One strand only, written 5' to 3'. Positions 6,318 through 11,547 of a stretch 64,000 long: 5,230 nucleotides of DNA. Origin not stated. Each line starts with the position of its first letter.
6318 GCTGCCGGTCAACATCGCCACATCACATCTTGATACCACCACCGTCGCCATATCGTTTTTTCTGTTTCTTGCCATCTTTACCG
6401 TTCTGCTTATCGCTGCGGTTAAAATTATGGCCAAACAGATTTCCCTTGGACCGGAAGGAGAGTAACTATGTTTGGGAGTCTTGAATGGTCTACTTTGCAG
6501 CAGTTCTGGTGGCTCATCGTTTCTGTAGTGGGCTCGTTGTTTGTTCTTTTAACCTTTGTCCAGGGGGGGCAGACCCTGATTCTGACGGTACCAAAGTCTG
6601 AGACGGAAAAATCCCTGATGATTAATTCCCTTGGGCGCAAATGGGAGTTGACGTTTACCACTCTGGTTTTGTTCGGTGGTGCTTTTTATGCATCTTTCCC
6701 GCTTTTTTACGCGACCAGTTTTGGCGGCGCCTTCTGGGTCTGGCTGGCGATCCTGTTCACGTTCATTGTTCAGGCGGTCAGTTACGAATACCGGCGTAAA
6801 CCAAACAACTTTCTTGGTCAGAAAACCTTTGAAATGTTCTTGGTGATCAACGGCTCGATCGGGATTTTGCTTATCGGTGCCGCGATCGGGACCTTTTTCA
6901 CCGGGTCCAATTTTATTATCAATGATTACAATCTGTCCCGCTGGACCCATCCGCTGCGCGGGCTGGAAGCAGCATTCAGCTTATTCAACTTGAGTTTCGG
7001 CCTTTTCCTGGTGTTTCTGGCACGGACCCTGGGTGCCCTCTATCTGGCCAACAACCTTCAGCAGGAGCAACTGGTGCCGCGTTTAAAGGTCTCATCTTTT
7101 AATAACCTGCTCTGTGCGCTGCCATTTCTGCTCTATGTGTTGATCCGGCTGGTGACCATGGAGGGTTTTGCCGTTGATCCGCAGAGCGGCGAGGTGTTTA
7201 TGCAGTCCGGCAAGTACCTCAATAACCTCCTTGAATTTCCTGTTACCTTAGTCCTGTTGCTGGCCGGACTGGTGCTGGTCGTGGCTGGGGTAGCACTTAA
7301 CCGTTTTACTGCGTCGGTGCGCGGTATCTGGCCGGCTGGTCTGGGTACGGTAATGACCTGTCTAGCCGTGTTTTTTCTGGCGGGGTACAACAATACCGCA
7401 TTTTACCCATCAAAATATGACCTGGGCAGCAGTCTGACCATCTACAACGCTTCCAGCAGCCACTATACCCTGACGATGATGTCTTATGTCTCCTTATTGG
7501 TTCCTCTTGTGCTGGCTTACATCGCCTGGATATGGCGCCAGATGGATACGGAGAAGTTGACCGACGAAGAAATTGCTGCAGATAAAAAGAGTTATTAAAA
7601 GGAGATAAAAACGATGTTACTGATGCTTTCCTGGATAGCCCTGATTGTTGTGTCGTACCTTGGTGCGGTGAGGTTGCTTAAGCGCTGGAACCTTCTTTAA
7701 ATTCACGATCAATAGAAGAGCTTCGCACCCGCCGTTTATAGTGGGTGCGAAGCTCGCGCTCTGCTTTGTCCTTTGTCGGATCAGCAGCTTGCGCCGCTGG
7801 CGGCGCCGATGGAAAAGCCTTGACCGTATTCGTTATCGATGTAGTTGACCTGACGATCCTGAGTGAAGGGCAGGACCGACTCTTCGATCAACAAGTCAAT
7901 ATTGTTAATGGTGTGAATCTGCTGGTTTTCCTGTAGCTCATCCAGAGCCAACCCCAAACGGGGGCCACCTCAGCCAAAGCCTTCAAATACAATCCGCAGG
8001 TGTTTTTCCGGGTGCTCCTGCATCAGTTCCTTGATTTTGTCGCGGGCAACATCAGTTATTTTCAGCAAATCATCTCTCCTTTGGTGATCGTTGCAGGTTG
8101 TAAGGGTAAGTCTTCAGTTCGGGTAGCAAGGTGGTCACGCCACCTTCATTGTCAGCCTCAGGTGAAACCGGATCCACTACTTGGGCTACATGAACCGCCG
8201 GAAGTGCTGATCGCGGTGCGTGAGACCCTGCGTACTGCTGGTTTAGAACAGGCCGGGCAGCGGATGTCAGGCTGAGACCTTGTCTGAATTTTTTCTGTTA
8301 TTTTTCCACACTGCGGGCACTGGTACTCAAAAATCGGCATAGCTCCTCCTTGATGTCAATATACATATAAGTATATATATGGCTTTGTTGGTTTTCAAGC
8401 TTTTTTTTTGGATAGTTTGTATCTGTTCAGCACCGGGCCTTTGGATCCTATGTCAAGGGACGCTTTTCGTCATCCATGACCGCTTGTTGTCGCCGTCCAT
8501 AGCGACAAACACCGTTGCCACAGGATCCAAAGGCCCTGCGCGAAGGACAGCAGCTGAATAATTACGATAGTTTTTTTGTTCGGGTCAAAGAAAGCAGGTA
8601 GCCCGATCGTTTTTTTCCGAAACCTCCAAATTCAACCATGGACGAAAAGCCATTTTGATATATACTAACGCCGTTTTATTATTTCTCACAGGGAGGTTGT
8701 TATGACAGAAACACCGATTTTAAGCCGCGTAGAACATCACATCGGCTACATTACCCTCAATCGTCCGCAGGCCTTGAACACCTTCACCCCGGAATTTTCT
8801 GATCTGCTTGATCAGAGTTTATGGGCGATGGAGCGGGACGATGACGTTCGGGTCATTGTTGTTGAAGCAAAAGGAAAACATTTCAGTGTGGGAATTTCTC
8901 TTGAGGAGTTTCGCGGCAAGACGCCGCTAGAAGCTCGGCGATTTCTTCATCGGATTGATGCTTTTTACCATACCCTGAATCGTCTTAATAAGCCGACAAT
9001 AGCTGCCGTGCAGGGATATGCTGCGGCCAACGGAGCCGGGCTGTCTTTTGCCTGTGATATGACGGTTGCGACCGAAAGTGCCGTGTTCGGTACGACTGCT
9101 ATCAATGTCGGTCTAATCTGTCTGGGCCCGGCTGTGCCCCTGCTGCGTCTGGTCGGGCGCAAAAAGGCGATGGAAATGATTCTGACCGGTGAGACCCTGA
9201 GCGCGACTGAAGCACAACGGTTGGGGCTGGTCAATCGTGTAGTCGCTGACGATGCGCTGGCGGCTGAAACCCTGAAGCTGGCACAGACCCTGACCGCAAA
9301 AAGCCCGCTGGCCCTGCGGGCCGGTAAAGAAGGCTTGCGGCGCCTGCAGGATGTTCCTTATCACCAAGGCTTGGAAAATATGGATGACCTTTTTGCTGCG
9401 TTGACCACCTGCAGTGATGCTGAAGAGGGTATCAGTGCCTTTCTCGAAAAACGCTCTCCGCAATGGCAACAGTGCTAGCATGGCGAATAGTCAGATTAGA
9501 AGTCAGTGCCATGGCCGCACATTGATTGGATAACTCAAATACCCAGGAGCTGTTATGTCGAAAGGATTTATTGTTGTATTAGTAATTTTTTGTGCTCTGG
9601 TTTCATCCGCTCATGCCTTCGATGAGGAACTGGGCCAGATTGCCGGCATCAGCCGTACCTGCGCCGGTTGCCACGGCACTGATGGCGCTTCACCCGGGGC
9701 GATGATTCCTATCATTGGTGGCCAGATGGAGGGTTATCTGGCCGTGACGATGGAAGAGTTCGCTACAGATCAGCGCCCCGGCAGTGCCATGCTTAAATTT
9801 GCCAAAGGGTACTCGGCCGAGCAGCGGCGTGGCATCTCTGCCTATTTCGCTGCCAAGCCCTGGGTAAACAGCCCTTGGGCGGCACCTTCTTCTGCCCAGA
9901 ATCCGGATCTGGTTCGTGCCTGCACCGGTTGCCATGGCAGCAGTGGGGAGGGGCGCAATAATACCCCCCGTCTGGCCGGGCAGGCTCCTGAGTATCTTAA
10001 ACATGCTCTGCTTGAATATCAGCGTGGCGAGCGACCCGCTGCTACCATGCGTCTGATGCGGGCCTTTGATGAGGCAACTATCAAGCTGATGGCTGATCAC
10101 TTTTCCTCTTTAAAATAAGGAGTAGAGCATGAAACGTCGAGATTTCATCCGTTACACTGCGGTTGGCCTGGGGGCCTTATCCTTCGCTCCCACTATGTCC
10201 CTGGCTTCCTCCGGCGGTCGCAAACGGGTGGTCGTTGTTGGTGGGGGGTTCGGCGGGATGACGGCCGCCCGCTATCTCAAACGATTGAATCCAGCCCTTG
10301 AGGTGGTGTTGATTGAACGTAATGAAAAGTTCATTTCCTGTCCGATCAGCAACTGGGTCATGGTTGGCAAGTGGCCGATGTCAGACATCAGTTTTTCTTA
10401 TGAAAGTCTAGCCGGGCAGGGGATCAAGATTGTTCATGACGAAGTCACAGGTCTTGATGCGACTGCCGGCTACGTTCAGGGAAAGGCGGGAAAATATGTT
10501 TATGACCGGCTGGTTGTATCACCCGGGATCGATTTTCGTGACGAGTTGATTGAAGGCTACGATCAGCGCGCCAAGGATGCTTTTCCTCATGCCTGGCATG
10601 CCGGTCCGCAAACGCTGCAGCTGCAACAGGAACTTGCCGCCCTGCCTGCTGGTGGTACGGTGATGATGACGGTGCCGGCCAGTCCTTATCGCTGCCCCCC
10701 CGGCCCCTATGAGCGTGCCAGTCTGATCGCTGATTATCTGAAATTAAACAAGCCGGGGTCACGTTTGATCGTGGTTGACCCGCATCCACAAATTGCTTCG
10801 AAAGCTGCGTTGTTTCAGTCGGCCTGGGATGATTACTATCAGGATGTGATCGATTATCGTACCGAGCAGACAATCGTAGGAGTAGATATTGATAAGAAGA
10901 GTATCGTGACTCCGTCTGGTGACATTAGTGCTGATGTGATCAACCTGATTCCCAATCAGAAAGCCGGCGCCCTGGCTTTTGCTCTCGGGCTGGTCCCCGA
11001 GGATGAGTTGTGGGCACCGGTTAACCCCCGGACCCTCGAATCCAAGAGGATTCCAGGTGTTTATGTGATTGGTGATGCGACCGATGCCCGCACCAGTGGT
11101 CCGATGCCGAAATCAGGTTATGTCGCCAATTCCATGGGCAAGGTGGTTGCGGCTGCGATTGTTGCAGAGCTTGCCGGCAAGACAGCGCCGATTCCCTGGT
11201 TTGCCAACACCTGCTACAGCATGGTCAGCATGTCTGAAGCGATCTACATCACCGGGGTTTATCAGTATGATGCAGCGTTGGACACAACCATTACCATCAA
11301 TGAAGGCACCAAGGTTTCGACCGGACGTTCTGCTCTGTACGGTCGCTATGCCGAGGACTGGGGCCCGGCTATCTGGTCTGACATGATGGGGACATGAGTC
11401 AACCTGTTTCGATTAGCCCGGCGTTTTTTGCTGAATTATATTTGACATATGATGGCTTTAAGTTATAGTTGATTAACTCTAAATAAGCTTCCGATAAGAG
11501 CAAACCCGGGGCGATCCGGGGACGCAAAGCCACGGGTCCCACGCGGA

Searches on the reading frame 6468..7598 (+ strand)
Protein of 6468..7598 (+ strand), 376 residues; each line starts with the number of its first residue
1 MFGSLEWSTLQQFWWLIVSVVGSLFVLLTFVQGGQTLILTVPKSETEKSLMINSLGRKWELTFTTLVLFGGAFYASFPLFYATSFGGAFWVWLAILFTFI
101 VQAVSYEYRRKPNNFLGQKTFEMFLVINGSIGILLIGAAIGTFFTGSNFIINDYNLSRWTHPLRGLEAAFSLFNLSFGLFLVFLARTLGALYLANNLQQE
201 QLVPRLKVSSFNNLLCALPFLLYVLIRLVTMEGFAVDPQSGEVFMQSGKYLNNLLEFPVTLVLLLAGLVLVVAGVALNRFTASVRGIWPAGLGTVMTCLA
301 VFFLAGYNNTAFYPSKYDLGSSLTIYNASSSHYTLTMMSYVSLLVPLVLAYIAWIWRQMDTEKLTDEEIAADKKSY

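Call 5: search_protein_families(library=pfam, proteins=[window:6468-7598:+])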
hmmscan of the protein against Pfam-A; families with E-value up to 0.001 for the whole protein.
window:6468-7598:+ (376 aa): 1 family
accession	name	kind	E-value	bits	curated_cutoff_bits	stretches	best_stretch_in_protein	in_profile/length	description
PF02322.20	Cyt_bd_oxida_II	-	4.9e-65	220.3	35.6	1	10-359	1-302/302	Cytochrome bd terminal oxidase subunit II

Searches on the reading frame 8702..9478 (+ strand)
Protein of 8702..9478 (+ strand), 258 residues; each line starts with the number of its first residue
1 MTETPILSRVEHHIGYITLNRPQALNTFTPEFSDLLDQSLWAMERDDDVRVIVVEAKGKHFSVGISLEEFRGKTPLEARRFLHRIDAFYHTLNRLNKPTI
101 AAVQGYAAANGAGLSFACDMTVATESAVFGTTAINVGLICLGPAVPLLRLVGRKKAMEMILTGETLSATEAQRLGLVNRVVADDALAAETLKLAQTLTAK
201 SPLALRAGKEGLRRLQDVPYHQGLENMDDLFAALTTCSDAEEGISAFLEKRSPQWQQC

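Call 5: search_protein_families(library=pfam, proteins=[window:8702-9478:+])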
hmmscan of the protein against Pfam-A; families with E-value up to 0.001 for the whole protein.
window:8702-9478:+ (258 aa): 2 families
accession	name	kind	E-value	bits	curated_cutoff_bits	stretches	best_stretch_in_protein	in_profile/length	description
PF00378.25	ECH_1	-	2.9e-57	194.3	27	1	11-257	3-250/251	Enoyl-CoA hydratase/isomerase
PF16113.10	ECH_2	-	8.6e-29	101.5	27.2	1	14-188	1-179/335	Enoyl-CoA hydratase/isomerase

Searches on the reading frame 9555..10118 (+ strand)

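Call 5: search_protein_families(library=pfam, proteins=[window:9555-10118:+])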
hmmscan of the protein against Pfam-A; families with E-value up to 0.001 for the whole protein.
window:9555-10118:+ (187 aa): 2 families
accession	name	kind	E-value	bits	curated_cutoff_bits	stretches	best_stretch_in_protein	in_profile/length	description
PF00034.26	Cytochrom_C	-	4e-11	44.5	21.3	1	122-165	11-55/90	Cytochrome c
PF13442.11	Cytochrome_CBB3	-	5.2e-09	36.7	27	1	34-97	12-67/68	Cytochrome C oxidase, cbb3-type, subunit III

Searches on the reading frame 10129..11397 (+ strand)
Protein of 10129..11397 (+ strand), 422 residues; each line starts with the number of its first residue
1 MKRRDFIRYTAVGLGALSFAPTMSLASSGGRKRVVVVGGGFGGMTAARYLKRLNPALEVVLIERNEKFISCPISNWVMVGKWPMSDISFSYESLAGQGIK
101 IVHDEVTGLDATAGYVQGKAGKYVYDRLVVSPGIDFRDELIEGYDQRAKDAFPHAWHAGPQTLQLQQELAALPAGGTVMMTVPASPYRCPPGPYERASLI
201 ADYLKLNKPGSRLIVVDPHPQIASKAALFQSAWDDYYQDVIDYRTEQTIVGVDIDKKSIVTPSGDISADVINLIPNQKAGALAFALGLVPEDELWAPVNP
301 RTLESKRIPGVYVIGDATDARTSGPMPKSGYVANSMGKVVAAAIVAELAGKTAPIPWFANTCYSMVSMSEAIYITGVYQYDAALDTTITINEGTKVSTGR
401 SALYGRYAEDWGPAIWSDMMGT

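Call 5: search_protein_families(library=pfam, proteins=[window:10129-11397:+])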
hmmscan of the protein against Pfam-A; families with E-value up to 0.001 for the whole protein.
window:10129-11397:+ (422 aa): 8 families
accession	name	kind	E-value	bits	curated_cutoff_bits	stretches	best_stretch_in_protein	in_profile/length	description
PF21706.3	FCSD_central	-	1.4e-37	128.8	27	1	162-275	1-116/116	Sulfide dehydrogenase [flavocytochrome c] flavoprotein chain, central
PF09242.17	FCSD-flav_bind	-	9.8e-14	51.9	26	1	356-420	3-71/71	Flavocytochrome c sulphide dehydrogenase, flavin-binding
PF07992.20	Pyr_redox_2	-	1.1e-13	51.8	26.1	1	33-144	2-119/291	Pyridine nucleotide-disulphide oxidoreductase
PF01266.30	DAO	-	1.1e-05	25.6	27.9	1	33-66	1-32/353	FAD dependent oxidoreductase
PF13450.12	NAD_binding_8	-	2.9e-05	24.7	21.9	1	36-67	1-30/68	NAD(P)-binding Rossmann-like domain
PF03486.20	HI0933_like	-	0.00016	21.6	50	0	33-68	2-35/244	HI0933-like protein Rossmann domain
PF00070.33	Pyr_redox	-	0.00025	21.9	22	0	33-69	1-35/82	Pyridine nucleotide-disulphide oxidoreductase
PF01946.23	Thi4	-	0.00036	20.3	26.2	1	33-65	19-50/235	Thi4 family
